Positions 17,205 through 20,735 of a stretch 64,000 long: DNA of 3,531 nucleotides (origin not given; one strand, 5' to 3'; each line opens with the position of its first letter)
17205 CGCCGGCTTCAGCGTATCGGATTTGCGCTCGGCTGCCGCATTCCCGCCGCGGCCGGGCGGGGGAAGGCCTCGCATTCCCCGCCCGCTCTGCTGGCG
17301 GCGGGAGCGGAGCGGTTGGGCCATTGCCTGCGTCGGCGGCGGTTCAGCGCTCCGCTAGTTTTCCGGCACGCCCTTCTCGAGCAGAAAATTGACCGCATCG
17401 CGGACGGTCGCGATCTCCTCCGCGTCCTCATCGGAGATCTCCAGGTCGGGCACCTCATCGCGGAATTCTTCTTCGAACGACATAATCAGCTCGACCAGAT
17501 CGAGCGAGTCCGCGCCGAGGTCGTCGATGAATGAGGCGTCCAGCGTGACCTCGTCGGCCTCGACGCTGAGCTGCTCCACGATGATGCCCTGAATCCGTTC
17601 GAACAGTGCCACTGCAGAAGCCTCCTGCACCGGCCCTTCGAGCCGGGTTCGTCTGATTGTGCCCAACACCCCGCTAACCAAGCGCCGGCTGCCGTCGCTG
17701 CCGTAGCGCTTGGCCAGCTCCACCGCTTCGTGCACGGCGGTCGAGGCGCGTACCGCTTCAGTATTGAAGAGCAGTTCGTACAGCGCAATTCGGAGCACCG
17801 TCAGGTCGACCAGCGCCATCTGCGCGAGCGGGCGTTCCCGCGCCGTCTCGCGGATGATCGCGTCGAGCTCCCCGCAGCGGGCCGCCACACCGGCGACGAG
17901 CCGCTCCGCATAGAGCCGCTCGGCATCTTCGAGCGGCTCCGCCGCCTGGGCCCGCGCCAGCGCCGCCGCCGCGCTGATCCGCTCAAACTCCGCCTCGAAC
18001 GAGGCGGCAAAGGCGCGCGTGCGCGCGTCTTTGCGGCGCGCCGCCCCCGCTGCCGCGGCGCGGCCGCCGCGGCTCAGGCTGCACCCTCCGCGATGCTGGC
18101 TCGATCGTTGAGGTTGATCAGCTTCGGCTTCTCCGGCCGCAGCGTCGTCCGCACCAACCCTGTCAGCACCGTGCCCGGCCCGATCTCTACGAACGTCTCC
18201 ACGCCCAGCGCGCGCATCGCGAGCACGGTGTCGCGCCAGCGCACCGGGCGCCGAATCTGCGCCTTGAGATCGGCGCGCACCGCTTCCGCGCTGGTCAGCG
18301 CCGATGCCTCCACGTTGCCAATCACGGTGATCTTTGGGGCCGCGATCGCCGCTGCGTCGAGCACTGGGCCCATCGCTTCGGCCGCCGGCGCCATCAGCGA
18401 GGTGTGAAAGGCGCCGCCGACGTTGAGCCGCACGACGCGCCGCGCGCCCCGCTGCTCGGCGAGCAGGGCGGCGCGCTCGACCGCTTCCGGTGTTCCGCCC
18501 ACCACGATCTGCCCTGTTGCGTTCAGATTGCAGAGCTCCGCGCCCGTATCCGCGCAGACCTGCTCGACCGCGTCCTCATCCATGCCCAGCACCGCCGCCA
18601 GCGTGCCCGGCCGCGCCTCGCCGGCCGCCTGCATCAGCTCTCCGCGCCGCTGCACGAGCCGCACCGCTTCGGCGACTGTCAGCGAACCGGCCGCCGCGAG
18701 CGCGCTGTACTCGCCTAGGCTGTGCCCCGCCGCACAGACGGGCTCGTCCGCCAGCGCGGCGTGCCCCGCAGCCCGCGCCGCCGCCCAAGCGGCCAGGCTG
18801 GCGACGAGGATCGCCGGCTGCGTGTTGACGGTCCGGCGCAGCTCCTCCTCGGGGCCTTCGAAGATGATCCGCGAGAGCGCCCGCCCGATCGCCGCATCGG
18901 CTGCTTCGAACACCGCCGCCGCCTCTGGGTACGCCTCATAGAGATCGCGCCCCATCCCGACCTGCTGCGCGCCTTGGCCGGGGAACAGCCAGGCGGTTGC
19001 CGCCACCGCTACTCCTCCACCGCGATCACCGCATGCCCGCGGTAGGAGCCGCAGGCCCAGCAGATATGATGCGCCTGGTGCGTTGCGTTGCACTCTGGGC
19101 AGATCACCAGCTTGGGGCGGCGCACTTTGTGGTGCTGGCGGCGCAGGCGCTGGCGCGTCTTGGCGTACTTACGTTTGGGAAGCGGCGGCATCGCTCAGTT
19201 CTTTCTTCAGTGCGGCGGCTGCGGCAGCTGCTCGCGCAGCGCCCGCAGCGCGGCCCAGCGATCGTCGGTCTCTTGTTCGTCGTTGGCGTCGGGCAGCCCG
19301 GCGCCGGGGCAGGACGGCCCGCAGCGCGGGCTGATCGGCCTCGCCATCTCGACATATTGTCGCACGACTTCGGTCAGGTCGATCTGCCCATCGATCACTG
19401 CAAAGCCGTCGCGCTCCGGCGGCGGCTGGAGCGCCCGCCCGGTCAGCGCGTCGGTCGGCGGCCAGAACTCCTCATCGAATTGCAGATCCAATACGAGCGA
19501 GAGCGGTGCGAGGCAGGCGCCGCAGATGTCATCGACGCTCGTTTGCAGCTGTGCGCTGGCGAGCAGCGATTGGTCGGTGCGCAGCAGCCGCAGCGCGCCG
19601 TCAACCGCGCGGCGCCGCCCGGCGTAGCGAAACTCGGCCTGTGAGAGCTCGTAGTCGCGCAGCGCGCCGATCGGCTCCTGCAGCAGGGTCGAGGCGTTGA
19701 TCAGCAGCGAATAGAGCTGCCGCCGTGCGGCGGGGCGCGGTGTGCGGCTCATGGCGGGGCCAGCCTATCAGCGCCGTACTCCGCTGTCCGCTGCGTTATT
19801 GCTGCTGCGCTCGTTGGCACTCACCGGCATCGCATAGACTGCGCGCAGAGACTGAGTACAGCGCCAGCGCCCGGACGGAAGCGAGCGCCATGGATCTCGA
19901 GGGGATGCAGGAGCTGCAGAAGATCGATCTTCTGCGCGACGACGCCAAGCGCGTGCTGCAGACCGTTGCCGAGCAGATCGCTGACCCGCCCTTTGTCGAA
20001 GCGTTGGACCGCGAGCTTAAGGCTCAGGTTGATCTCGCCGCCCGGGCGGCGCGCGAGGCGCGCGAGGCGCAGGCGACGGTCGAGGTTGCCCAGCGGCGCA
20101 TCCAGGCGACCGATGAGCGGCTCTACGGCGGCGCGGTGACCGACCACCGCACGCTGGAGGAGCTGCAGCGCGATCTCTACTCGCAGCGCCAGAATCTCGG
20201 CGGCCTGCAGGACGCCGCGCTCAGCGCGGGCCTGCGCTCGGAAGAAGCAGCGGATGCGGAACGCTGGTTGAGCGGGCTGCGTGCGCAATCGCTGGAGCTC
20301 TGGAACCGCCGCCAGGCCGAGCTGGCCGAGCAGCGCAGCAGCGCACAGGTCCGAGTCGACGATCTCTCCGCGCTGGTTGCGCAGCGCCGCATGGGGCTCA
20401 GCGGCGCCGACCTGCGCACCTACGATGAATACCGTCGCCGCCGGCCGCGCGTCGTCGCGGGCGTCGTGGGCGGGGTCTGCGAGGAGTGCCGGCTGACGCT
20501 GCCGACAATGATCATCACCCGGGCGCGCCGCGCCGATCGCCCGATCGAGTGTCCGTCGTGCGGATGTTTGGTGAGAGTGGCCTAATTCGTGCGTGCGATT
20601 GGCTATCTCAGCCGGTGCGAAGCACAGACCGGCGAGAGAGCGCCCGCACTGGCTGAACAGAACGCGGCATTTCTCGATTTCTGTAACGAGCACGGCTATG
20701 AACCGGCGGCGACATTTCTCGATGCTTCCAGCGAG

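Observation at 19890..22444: Large-serine-recombinase homologue with a non-canonical catalytic motif, embedded as the middle gene of a tight DUF164-recombinase-RNase HI operon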

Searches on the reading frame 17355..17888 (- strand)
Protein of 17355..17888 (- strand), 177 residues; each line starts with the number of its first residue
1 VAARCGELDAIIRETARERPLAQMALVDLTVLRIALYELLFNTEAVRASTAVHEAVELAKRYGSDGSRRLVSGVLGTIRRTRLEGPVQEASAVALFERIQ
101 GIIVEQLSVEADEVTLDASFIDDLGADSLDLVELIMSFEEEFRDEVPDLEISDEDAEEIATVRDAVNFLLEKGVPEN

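Call 61: search_protein_families(library=pfam, proteins=[window:17355-17888:-], max_evalue=0.01)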
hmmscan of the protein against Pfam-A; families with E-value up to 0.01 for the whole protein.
window:17355-17888:- (177 aa): 2 families
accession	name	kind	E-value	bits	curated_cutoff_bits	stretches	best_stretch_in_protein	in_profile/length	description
PF01029.23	NusB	-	1.7e-17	64.5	23.1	1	6-79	60-132/133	NusB family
PF00550.31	PP-binding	-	2.7e-11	44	20.8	1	97-169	1-67/67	Phosphopantetheine attachment site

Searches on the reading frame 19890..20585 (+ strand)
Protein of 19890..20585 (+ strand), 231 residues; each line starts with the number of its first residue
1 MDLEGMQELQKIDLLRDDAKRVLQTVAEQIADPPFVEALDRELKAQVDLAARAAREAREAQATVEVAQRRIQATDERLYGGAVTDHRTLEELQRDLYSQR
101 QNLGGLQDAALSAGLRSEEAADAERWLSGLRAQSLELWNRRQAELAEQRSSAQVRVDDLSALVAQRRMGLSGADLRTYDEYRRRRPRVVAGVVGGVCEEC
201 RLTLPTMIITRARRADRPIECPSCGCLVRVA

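Call 3: search_protein_families(library=pfam, proteins=[window:19890-20585:+], max_evalue=0.1)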
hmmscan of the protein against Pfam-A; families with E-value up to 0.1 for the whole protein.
window:19890-20585:+ (231 aa): 3 families
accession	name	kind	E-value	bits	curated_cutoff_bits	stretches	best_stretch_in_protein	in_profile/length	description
PF02591.20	Zn_ribbon_9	-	1.7e-06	28.5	29.1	1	196-227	1-32/33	C4-type zinc ribbon domain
PF10241.14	KxDL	-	0.018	15.7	27.2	0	37-109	9-77/86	Uncharacterized conserved protein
PF04024.17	PspC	-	0.074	13.3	25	0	181-199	4-22/58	PspC domain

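Call 4: search_protein_families(library=ncbifam, proteins=[window:19890-20585:+], max_evalue=0.1)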
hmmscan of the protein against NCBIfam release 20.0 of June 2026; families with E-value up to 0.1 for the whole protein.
window:19890-20585:+ (231 aa): 0 families
